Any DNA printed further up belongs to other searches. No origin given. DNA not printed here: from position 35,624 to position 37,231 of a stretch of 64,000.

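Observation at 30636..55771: Candidate anaerobic 5-aminovalerate (or GABA) to glutarate to crotonyl-CoA pathway using a tungsten AOR instead of an NAD-dependent semialdehyde dehydrogenase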

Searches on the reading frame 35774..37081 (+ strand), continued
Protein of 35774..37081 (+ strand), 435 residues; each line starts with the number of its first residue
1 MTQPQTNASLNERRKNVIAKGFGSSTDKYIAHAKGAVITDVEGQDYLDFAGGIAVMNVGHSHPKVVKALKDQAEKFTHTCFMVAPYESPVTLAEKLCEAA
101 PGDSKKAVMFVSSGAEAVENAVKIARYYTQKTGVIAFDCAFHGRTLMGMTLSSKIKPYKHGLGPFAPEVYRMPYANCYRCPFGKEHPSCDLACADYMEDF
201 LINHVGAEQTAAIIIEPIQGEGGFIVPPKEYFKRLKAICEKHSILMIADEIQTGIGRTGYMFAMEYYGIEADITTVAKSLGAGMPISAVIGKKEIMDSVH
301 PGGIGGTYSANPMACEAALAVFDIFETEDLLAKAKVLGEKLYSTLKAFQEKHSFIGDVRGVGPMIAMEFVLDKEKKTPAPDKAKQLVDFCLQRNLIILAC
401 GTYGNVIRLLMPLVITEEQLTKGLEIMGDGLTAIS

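Call 54: find_encoding_contigs(protein=P0268, flank=10000, max_places=1)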
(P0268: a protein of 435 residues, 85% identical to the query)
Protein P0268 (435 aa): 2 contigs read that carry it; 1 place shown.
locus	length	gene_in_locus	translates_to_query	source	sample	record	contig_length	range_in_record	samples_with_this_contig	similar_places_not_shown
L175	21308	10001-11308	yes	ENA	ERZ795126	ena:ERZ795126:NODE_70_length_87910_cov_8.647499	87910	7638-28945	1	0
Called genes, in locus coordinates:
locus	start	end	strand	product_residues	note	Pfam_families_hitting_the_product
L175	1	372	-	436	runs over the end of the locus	PF00501:AMP-binding, PF13193:AMP-binding_C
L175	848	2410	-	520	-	PF20695:UbiD_N, PF01977:UbiD, PF20696:UbiD_C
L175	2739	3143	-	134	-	PF01610:DDE_Tnp_ISL3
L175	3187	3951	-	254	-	PF14690:Zn_ribbon_ISL3 (faint), PF13542:HTH_Tnp_ISL3, PF01610:DDE_Tnp_ISL3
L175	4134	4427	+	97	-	PF01527:HTH_Tnp_1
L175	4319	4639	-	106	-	-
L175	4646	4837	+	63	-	-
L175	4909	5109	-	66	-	-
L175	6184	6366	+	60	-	PF21349:RUBY_RBDX (weak)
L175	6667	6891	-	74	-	-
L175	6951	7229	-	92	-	-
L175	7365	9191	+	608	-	PF00989:PAS (weak), PF00989:PAS, PF08448:PAS_4, PF13426:PAS_9, PF00158:Sigma54_activat, PF14532:Sigma54_activ_2, PF25601:AAA_lid_14, PF18024:HTH_50 (weak), +3 more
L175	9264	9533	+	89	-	-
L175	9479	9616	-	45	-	-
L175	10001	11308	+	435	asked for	PF00202:Aminotran_3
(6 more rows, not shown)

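Call 60: search_protein_families(library=ncbifam, proteins=[L172:6056-7306:+, L168:13203-13436:+, L171:2593-3777:+], max_evalue=0.001)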
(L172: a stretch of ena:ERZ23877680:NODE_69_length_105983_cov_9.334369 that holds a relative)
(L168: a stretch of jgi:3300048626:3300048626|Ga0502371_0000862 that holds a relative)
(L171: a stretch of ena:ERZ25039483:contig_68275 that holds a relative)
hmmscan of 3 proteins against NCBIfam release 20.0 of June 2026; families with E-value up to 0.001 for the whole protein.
L172:6056-7306:+ (416 aa): 42 families (the best 25 are shown)
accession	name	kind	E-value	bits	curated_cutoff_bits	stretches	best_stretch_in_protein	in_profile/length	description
TIGR01930.1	AcCoA-C-Actrans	subfamily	3.3e-126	421.3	240.55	1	6-414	1-385/385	acetyl-CoA C-acyltransferase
NF006552.0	PRK09051.1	subfamily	5.3e-119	398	565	2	178-415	158-394/395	beta-ketothiolase BktB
NF004853.0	PRK06205.1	subfamily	8.1e-117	390.6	551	1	1-414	1-401/404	acetyl-CoA C-acetyltransferase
NF042999.1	bketothiol_BktB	equivalog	8.1e-107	357.9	725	2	178-415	157-393/394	beta-ketothiolase BktB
NF004206.0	PRK05656.1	subfamily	2.6e-104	349.4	688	2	176-414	154-391/392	acetyl-CoA C-acetyltransferase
NF006086.0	PRK08235.1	equivalog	2.5e-103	346.2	526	2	179-412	157-389/393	acetyl-CoA C-acetyltransferase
NF006551.0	PRK09050.1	subfamily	3.8e-101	339.1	605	2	179-415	163-400/401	3-oxoadipyl-CoA thiolase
NF006510.0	PRK08947.1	equivalog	7.1e-101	337.9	519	2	169-414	136-385/387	acetyl-CoA C-acyltransferase FadA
TIGR02430.1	pcaF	equivalog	5.8e-100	335.1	597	2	178-414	161-398/400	3-oxoadipyl-CoA thiolase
NF005805.0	PRK07661.1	equivalog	5.4e-93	312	633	2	179-415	147-390/391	acetyl-CoA C-acetyltransferase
TIGR02445.1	fadA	equivalog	5.6e-92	308.7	591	2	165-414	130-383/385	acetyl-CoA C-acyltransferase FadA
NF005890.0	PRK07851.1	equivalog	8.5e-92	308.2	580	1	1-416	1-405/406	acetyl-CoA C-acetyltransferase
NF042967.1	AcCoAtase_PhaA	equivalog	2.6e-90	303.4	740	1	1-415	1-395/396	acetyl-CoA acetyltransferase PhaA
NF005033.0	PRK06445.1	equivalog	5e-88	295.9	511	2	176-414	157-393/395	acetyl-CoA C-acetyltransferase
NF005404.0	PRK06954.1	subfamily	5.5e-84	282.5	687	2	175-415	159-396/397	acetyl-CoA C-acetyltransferase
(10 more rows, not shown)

L168:13203-13436:+ (77 aa): 0 families

L171:2593-3777:+ (394 aa): 2 families
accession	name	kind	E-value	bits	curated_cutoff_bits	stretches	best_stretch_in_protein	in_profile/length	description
NF003802.0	PRK05388.1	equivalog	2.3e-148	494.1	351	1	2-394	9-400/400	bifunctional glutamate N-acetyltransferase/amino-acid acetyltransferase ArgJ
TIGR00120.1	ArgJ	equivalog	8.8e-131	436.4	298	1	3-394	8-405/405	bifunctional ornithine acetyltransferase/N-acetylglutamate synthase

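Call 72: search_solved_structures(query=window:35774-37081:+, max_evalue=1e-90, show_alignments=0)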
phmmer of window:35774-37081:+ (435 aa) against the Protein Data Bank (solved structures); distinct sequences matched with E-value up to 1e-90: 13.
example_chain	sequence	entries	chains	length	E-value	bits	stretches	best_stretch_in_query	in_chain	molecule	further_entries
1sf2_A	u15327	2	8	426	4e-120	404.8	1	6-428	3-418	4-aminobutyrate aminotransferase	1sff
1szu_A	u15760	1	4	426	1.4e-119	402.9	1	6-428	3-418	4-aminobutyrate aminotransferase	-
1szk_A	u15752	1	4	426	1.9e-119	402.5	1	6-428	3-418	4-aminobutyrate aminotransferase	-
1szs_A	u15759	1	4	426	3.6e-119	401.6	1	6-428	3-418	4-aminobutyrate aminotransferase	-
4atp_A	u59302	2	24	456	1e-118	400.1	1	8-431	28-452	4-AMINOBUTYRATE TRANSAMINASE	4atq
3oks_A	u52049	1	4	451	3.4e-117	395.1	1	7-429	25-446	4-aminobutyrate transaminase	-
6wj8_A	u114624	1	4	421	2.9e-116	392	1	7-428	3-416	4-aminobutyrate aminotransferase PuuE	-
7jh3_A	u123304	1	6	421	8e-116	390.6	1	7-432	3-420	4-aminobutyrate aminotransferase PuuE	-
3q8n_A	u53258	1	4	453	3.2e-115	388.6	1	9-428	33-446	4-aminobutyrate transaminase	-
6wop_A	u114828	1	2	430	3.2e-115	388.6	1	7-433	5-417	4-aminobutyrate transaminase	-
4ffc_A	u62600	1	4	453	8.2e-115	387.2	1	7-431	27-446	4-aminobutyrate aminotransferase (GabT)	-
3r4t_A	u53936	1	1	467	7.9e-113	380.7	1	7-427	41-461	4-aminobutyrate aminotransferase GabT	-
6j2v_A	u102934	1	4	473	1.7e-102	346.7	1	7-428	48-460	PLP-dependent aminotransferases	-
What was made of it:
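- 35774..37081 (+): GabT/DavT-type omega-amino acid:2-oxoglutarate aminotransferase. The best solved relative is E. coli GabT 1SF2, 405 bits (call 72).
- On GabT/DavT 4-aminobutyrate/5-aminovalerate:2-oxoglutarate transaminase: E. coli GabT gives 405 bits (call 72).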
